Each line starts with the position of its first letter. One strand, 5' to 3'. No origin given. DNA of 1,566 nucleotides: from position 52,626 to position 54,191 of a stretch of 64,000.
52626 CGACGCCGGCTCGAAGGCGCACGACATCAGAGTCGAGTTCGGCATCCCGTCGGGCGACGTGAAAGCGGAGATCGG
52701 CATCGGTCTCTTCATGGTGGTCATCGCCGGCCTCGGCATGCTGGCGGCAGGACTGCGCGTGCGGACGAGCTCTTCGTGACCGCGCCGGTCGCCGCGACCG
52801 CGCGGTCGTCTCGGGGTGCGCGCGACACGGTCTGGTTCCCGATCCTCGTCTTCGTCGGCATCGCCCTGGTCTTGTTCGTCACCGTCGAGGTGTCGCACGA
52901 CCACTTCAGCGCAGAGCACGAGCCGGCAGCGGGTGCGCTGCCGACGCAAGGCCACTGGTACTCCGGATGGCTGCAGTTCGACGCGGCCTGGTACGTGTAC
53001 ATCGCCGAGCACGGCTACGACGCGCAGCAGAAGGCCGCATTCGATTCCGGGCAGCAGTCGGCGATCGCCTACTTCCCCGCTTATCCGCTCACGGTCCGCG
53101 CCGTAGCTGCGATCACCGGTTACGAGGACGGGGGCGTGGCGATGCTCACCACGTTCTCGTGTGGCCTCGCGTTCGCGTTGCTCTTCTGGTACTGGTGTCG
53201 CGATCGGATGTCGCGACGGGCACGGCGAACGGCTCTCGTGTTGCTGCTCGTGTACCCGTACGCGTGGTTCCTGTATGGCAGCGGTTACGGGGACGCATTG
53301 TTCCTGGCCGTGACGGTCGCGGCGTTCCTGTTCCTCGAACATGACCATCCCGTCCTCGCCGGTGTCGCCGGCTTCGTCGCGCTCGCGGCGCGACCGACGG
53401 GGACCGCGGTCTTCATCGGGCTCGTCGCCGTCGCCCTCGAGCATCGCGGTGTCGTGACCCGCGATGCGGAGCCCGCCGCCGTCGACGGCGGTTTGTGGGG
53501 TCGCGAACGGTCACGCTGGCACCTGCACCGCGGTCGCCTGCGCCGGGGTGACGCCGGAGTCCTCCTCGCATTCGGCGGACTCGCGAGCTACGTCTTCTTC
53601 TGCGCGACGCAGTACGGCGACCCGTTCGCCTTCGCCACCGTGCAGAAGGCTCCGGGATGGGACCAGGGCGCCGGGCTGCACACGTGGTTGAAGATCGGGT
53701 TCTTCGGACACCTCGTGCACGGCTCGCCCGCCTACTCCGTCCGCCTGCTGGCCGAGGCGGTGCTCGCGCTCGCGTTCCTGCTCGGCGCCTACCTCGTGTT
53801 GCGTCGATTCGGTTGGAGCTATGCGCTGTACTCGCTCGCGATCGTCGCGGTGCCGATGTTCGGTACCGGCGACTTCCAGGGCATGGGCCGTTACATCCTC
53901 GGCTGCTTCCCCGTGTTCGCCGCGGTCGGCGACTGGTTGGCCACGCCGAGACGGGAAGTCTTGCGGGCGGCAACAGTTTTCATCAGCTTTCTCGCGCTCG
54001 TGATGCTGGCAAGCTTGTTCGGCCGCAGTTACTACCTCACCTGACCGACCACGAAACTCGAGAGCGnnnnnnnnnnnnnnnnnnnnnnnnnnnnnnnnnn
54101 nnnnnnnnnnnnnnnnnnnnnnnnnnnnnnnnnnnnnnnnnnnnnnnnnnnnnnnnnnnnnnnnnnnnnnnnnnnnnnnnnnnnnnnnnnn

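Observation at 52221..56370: Putative lipid-linked amino-sugar glycan modification operon (4-TM protein, PIG-V-like GT-C, GT2, YdjC deacetylase, methyltransferase) fused onto the 3' end of putA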

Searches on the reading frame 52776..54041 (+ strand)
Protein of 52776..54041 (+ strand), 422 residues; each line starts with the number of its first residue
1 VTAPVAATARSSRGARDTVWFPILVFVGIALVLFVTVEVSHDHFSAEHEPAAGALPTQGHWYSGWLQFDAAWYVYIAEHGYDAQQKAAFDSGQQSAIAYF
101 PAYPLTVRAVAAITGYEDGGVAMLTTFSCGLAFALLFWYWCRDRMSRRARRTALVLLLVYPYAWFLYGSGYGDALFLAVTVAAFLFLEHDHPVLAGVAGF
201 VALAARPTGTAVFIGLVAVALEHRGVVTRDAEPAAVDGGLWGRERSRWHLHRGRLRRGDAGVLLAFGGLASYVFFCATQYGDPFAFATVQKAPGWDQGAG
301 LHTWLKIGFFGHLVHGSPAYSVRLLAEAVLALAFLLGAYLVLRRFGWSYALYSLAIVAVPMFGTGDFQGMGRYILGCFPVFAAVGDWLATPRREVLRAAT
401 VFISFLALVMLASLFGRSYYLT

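Call 9: search_protein_families(library=pfam, proteins=[window:52776-54041:+], max_evalue=0.01)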
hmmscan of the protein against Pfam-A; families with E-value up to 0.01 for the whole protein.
window:52776-54041:+ (422 aa): 0 families

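Call 10: search_protein_families(library=ncbifam, proteins=[window:52776-54041:+], max_evalue=1)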
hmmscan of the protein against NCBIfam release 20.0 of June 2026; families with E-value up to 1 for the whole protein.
window:52776-54041:+ (422 aa): 1 family
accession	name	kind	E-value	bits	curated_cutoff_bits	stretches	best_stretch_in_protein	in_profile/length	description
NF046093.1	AZOBR_p60025_fam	subfamily_domain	0.36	10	150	1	73-221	54-212/232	AZOBR_p60025 family cell surface glycopolymer formation protein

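Call 11: search_protein_families(library=pfam, proteins=[window:52776-54041:+], max_evalue=10)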
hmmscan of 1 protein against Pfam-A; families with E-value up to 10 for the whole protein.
window:52776-54041:+ (422 aa): 2 families
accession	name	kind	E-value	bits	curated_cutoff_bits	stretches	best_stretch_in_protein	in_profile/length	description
PF04188.19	Mannosyl_trans2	-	0.038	13.8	22.4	1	62-190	55-183/443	Mannosyltransferase (PIG-V)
PF04922.18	DIE2_ALG10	-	0.041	13.6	27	1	143-210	86-153/391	DIE2/ALG10 family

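Call 12: find_homologous_proteins(query=window:52776-54041:+, max_evalue=0.001)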
Query window:52776-54041:+ (422 aa): 179 proteins with E <= 0.001 among 8000 candidates; the best 120 are listed.
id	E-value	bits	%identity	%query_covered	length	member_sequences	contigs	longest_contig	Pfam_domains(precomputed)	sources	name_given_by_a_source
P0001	4.9e-222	756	79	100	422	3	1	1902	-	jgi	jgi:hypothetical protein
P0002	1.5e-202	692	73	100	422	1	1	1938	-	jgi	jgi:hypothetical protein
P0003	7.3e-201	686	71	100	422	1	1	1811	-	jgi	-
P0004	3.5e-199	680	74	96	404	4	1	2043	-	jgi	jgi:hypothetical protein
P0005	4.3e-194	664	73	95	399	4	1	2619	-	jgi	jgi:hypothetical protein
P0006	5.0e-194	663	70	99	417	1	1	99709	-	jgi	jgi:hypothetical protein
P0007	3.5e-193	661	69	100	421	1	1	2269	-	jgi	jgi:hypothetical protein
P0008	1.2e-192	659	72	99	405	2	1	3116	-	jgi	jgi:hypothetical protein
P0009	4.4e-191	654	72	100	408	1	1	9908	-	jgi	jgi:hypothetical protein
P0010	1.4e-190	652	68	100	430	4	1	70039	-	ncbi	ncbi:MAG TPA: hypothetical protein VGJ03_09920 [Acidimicrobiales bacterium]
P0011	3.0e-190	651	69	100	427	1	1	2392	-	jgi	jgi:hypothetical protein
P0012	1.6e-186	639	67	99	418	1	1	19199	-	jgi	jgi:hypothetical protein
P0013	2.8e-159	549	62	98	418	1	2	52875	-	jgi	jgi:hypothetical protein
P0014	2.8e-156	539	60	100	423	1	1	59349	-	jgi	jgi:hypothetical protein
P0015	1.5e-151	524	58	100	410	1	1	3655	-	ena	-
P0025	1.4e-116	408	50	100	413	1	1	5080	PF04188.19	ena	-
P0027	7.1e-116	406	51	97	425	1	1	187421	-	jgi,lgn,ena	-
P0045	2.3e-97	345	47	100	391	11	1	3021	PF04188.19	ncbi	ncbi:MAG: hypothetical protein QOG39_386 [Acidimicrobiaceae bacterium]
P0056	2.0e-85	306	48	85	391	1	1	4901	PF04188.19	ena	-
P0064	3.6e-79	285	43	95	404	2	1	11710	PF04188.19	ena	-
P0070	7.6e-76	274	46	85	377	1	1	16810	PF04188.19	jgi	jgi:Gpi18-like mannosyltransferase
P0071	1.6e-73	266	45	85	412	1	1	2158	PF04188.19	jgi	jgi:hypothetical protein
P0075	2.9e-71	259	43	85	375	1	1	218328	PF04188.19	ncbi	-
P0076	3.7e-71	259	43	86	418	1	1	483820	-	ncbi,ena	-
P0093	1.4e-67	247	43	85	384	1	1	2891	PF04188.19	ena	-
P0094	1.6e-67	247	41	94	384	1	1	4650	PF04188.19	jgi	-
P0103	1.6e-65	240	37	99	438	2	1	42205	-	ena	-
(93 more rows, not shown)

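Call 13: find_encoding_contigs(protein=P0010, flank=8000, max_places=2)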
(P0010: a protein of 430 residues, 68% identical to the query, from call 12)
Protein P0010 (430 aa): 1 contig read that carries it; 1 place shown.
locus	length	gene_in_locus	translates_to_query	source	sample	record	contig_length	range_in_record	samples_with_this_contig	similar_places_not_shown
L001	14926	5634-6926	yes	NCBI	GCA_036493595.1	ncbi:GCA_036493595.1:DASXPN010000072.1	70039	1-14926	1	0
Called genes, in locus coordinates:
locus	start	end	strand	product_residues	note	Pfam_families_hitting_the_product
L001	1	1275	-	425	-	PF04185:Phosphoesterase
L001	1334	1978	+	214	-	PF09365:DUF2461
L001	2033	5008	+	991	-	PF18083:PutA_N, PF01619:Pro_dh, PF00171:Aldedh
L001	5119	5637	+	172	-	-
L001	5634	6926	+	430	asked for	-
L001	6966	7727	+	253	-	PF00535:Glycos_transf_2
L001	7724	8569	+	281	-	PF04794:YdjC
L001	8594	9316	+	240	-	PF13489:Methyltransf_23, PF05175:MTS (weak), PF13847:Methyltransf_31, PF08241:Methyltransf_11, PF08242:Methyltransf_12, PF13649:Methyltransf_25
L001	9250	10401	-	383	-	PF00266:Aminotran_5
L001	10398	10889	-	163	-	PF12802:MarR_2 (weak), PF13404:HTH_AsnC-type, PF13412:HTH_24 (weak), PF01037:AsnC_trans_reg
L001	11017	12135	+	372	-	PF14696:Glyoxalase_5, PF13468:Glyoxalase_3 (faint), PF00903:Glyoxalase, PF13669:Glyoxalase_4 (weak)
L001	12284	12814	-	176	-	PF06897:DUF1269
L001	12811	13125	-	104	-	-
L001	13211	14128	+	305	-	PF00211:Guanylate_cyc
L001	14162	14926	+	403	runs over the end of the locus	PF02720:DUF222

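Call 14: find_encoding_contigs(protein=P0014, flank=8000, max_places=2)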
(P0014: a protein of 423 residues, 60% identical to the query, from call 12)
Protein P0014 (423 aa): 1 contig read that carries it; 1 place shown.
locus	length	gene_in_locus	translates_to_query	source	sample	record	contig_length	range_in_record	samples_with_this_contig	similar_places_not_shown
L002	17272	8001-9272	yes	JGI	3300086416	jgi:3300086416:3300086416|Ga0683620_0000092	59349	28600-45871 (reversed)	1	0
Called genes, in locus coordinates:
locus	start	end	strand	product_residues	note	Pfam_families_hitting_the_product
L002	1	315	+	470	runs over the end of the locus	PF13641:Glyco_tranf_2_3, PF00535:Glycos_transf_2, PF03142:Chitin_synth_2 (faint), PF13632:Glyco_trans_2_3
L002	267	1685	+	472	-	PF00120:Gln-synt_C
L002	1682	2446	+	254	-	PF00106:adh_short, PF13561:adh_short_C2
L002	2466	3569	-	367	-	PF00296:Bac_luciferase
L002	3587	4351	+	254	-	PF00106:adh_short, PF08659:KR, PF13561:adh_short_C2, PF23441:SDR (weak)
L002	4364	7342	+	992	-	PF18083:PutA_N, PF01619:Pro_dh, PF00171:Aldedh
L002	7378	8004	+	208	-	-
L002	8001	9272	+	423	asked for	-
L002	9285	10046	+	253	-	PF00535:Glycos_transf_2, PF12804:NTP_transf_3 (weak)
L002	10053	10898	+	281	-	PF04794:YdjC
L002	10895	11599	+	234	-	-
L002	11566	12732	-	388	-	PF00266:Aminotran_5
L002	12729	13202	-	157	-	PF12802:MarR_2 (weak), PF13404:HTH_AsnC-type (weak), PF13412:HTH_24 (weak), PF01037:AsnC_trans_reg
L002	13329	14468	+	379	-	PF13468:Glyoxalase_3 (faint), PF14696:Glyoxalase_5, PF00903:Glyoxalase, PF13669:Glyoxalase_4 (weak)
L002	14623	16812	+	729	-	-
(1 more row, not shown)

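Call 15: find_encoding_contigs(protein=P0027, flank=8000, max_places=2)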
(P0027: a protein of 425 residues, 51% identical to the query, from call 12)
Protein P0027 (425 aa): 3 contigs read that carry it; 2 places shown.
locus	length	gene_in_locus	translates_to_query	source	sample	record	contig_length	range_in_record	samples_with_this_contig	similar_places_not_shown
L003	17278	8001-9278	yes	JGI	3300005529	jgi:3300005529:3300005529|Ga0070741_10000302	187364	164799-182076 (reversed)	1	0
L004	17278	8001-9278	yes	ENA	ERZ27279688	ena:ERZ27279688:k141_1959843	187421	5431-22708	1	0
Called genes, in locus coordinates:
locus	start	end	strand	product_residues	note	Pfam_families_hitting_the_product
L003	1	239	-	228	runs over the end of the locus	PF08281:Sigma70_r4_2, PF04545:Sigma70_r4 (faint)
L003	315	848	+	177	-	PF02627:CMD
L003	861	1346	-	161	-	-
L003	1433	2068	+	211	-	PF00440:TetR_N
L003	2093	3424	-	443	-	PF00156:Pribosyltran, PF12146:Hydrolase_4 (faint), PF01738:DLH (weak)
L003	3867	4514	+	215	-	PF09365:DUF2461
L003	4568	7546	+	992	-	PF18083:PutA_N, PF01619:Pro_dh, PF00171:Aldedh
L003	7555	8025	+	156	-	-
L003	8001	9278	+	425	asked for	-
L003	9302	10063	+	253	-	PF13641:Glyco_tranf_2_3 (weak), PF00535:Glycos_transf_2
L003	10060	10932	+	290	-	PF04794:YdjC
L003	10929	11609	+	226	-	PF13489:Methyltransf_23, PF05175:MTS (weak), PF08241:Methyltransf_11, PF08242:Methyltransf_12, PF13649:Methyltransf_25, PF13847:Methyltransf_31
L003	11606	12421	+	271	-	PF13489:Methyltransf_23, PF13847:Methyltransf_31, PF08241:Methyltransf_11, PF08242:Methyltransf_12, PF13649:Methyltransf_25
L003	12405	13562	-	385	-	PF00266:Aminotran_5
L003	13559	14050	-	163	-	PF12802:MarR_2 (weak), PF13404:HTH_AsnC-type, PF13412:HTH_24, PF09339:HTH_IclR (weak), PF01037:AsnC_trans_reg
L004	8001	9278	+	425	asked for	-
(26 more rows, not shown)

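Call 17: find_encoding_contigs(protein=P0076, flank=8000, max_places=1)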
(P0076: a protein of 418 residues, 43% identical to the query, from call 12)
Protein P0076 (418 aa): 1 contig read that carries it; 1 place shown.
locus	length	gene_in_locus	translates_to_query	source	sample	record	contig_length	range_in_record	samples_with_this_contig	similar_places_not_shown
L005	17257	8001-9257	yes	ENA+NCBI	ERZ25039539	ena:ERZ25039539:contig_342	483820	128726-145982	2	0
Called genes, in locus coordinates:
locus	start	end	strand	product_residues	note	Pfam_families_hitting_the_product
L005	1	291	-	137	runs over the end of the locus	-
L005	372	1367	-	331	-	PF01068:DNA_ligase_A_M, PF04679:DNA_ligase_A_C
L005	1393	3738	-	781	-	PF00122:E1-E2_ATPase, PF00702:Hydrolase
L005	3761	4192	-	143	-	PF00582:Usp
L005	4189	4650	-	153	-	PF00582:Usp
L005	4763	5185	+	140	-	PF12900:Pyridox_ox_2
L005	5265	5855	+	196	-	PF02600:DsbB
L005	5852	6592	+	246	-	PF00578:AhpC-TSA (weak), PF08534:Redoxin, PF13098:Thioredoxin_2, PF13905:Thioredoxin_8 (weak)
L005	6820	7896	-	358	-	PF06271:RDD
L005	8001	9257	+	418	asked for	-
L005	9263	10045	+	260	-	PF00535:Glycos_transf_2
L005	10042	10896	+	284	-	PF04794:YdjC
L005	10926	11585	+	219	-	PF13489:Methyltransf_23, PF05175:MTS (weak), PF13847:Methyltransf_31, PF08241:Methyltransf_11, PF08242:Methyltransf_12, PF13649:Methyltransf_25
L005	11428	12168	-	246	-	-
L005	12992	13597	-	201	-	PF01863:YgjP-like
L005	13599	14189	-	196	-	PF00300:His_Phos_1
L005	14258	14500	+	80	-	PF02597:ThiS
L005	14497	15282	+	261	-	-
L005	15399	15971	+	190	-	PF22802:RsiG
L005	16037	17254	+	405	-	PF13439:Glyco_transf_4, PF13579:Glyco_trans_4_4, PF20706:GT4-conflict, PF00534:Glycos_transf_1, PF13692:Glyco_trans_1_4, PF13524:Glyco_trans_1_2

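Call 18: find_encoding_contigs(protein=P0075, flank=8000, max_places=1)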
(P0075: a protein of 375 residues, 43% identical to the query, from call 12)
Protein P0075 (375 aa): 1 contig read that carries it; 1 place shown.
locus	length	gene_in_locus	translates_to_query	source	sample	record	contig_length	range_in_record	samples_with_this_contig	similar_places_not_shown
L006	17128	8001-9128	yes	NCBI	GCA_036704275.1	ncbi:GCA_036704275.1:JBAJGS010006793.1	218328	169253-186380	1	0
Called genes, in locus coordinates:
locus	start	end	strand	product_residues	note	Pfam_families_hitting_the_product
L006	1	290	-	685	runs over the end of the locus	PF12419:DUF3670, PF00176:SNF2-rel_dom, PF04851:ResIII (weak)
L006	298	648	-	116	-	-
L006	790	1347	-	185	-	PF13458:Peripla_BP_6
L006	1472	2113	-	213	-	PF13458:Peripla_BP_6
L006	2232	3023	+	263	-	PF00106:adh_short, PF08659:KR, PF13561:adh_short_C2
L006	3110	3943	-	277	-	PF00082:Peptidase_S8, PF00801:PKD, PF18911:PKD_4, PF22352:K319L-like_PKD (faint), PF18911:PKD_4, PF00801:PKD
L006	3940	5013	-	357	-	PF00082:Peptidase_S8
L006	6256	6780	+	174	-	PF07969:Amidohydro_3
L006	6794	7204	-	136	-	-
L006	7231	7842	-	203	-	PF00440:TetR_N, PF17754:TetR_C_14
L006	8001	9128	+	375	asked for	PF04188:Mannosyl_trans2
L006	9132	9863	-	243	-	PF01975:SurE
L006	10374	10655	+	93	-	-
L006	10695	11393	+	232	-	PF04055:Radical_SAM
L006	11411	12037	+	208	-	-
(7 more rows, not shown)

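Call 19: find_encoding_contigs(protein=P0103, flank=8000, max_places=1)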
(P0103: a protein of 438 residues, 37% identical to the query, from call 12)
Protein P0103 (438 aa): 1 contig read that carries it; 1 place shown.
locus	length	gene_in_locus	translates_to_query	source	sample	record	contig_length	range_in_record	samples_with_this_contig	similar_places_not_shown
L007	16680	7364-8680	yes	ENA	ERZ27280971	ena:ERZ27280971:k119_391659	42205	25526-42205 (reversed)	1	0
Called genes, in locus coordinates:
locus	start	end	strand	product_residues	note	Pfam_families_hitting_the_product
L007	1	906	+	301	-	?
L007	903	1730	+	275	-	PF01061:ABC2_membrane, PF12698:ABC2_membrane_3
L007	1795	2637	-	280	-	PF22845:DUF3097_N (weak), PF11296:DUF3097_C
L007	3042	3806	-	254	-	PF00005:ABC_tran, PF13304:AAA_21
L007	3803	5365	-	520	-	-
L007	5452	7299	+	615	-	PF00005:ABC_tran, PF13476:AAA_23 (faint), PF13555:AAA_29 (faint), PF02463:SMC_N (faint), PF13191:AAA_16 (faint), PF13304:AAA_21 (faint), PF00005:ABC_tran, PF16326:ABC_tran_CTD (weak)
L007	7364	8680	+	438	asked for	-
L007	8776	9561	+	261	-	PF00106:adh_short, PF08659:KR, PF13561:adh_short_C2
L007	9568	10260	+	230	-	PF01106:NifU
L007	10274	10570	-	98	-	PF14019:DUF4235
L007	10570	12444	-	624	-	PF13292:DXP_synthase_N, PF02779:Transket_pyr, PF02780:Transketolase_C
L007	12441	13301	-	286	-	PF14378:PAP2_3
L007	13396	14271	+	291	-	PF00561:Abhydrolase_1, PF12146:Hydrolase_4, PF12695:Abhydrolase_5 (faint), PF12697:Abhydrolase_6, PF03096:Ndr (weak)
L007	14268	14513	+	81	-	PF04978:MST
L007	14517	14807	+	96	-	PF04978:MST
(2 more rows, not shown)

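Call 22: find_related_loci(query=A1, collection=genome_contigs, flank=7000)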
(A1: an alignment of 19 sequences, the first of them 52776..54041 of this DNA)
Query A1 (422 aa) in genome_contigs; peptide patterns used: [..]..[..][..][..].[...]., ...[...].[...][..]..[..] (x = any residue, [..] = any of these).
216 stretches matched a pattern; 183 encode a relative of the query (tblastn E <= 1e-3); the best 80 are kept; 80 distinct loci.
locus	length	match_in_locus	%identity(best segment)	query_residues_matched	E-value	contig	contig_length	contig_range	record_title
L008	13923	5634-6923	68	1-422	0e+0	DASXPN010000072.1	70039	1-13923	MAG TPA_asm: Acidimicrobiales bacterium isolate SMAG_U5409 k141_3161753, whole genome shotgun sequence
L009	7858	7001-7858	74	1-286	4e-139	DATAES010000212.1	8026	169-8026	MAG TPA_asm: Acidimicrobiales bacterium isolate SMAG_U6783 k141_4768264, whole genome shotgun sequence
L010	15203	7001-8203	51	16-422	7e-114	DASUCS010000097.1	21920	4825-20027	MAG TPA_asm: Acidimicrobiales bacterium isolate SMAG_U1303 k141_760907, whole genome shotgun sequence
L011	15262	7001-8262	71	1-422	1e-111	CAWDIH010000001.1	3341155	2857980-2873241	MAG: uncultured Acidimicrobiia bacterium isolate MFD04850.bin.2.5 genome assembly, contig: contig_11362, whole genome sh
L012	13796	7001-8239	50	1-422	3e-111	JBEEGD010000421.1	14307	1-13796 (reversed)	MAG: Acidimicrobiaceae bacterium isolate BP_86 scaffold_769812, whole genome shotgun sequence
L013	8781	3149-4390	50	5-422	8e-109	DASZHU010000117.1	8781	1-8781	MAG TPA_asm: Acidimicrobiales bacterium isolate SMAG_U6584 k141_1108742, whole genome shotgun sequence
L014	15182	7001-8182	51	20-422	7e-106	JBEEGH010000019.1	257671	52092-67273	MAG: Acidimicrobiaceae bacterium isolate BP_82 scaffold_1464066, whole genome shotgun sequence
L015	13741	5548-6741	48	16-422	4e-106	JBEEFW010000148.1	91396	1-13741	MAG: Acidimicrobiaceae bacterium isolate BP_92 scaffold_808843, whole genome shotgun sequence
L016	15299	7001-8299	49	3-422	3e-100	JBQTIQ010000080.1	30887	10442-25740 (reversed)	MAG: Acidimicrobiia bacterium isolate SAW267 c_000000033586, whole genome shotgun sequence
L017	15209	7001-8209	43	15-421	5e-92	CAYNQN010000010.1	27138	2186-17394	MAG TPA_asm: uncultured Rhabdothermincola sp. isolate SRP344714_co2_473 genome assembly, contig: NODE_4468_length_27138_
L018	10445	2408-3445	48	59-422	4e-90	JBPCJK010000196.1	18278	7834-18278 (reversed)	MAG: Acidimicrobiales bacterium isolate TH_ant_mag_24 S1Ck127_2118660_flag_0_multi_24.0000_len_18278, whole genome shotg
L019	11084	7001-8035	46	59-422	3e-87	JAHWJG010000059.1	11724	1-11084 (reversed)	MAG: Actinomycetota bacterium isolate 0707_bin11 NODE_1035_length_11724_cov_145.406890, whole genome shotgun sequence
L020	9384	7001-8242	42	5-422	7e-85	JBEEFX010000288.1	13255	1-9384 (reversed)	MAG: Acidimicrobiaceae bacterium isolate BP_91 scaffold_819992, whole genome shotgun sequence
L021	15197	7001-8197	40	14-421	1e-82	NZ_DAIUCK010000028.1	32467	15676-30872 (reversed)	MAG: Rhabdothermincola sp. isolate CTOTU10739 NODE_314_length_32467_cov_16.997007, whole genome shotgun sequence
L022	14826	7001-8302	40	3-421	8e-81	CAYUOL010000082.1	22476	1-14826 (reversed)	MAG TPA_asm: uncultured Iamiaceae bacterium isolate SRP262948_co1_175 genome assembly, contig: NODE_2131_length_22476_co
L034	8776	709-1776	42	62-421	2e-73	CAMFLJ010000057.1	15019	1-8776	MAG: uncultured actinobacterium isolate SRR12456169_bin.11_metaWRAP_v1.3_MAG genome assembly, contig: ERZ12289968.2119,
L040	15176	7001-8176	38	21-421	4e-71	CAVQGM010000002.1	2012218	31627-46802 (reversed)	MAG: uncultured Iamiaceae bacterium isolate MFD09779.bin.1.7 genome assembly, contig: contig_7917, whole genome shotgun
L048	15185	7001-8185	43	29-422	1e-67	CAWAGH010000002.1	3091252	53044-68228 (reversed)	MAG: uncultured Actinomycetota bacterium isolate MFD02581.bin.1.222 genome assembly, contig: contig_10611, whole genome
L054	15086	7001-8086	39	47-422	4e-66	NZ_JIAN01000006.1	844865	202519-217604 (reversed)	Cellulomonas sp. URHE0023 N553DRAFT_scaffold00002.2_C, whole genome shotgun sequence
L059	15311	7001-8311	42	2-421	1e-65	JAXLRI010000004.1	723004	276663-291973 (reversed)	MAG: Acidimicrobiales bacterium isolate STL-ACT5 C1.219.fa-4, whole genome shotgun sequence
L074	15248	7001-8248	40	5-421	7e-74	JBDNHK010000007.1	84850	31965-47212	MAG: Acidimicrobiales bacterium isolate concoct.255.ELB k141_22482, whole genome shotgun sequence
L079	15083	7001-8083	42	59-422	2e-62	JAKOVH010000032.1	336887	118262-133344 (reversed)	MAG: Actinomycetes bacterium isolate JPNG_maxbin.048 k201_521334, whole genome shotgun sequence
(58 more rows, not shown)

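Call 28: predict_structure(alignment_id=A1)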
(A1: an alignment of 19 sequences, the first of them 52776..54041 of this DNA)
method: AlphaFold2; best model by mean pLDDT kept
length: 422 residues; sequences in the alignment: 19
mean_pLDDT: 88.4   pTM: 0.89
mean pLDDT of the five models: 88.4, 87.0, 86.4, 86.2, 85.5
residues with pLDDT >= 90: 263; 70-90: 132; 50-70: 11; < 50: 16
segments of 3 or more residues with pLDDT < 50: 1-16
pLDDT, mean of each block of 10 residues (from residue 1): 37 56 97 94 79 76 85 93 92 88 95 94 96 97 93 97 90 95 97 97 90 96 91 77 86 91 95 94 89 71 84 82 87 95 95 94 81 92 97 96 96 87 63
secondary structure, 60 per line:
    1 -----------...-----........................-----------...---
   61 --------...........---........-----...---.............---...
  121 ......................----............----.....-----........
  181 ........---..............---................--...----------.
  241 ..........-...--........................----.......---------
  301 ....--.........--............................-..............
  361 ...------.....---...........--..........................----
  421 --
elements in order: H20-43 H69-79 H83-90 H102-114 H118-142 H147-158 H163-167 H173-188 H192-205 H209-224 E227-229 H240-247 E248-250 H257-280 H285-291 H301-304 H307-315 H318-345 H347-363 H370-374 H378-388 H391-416
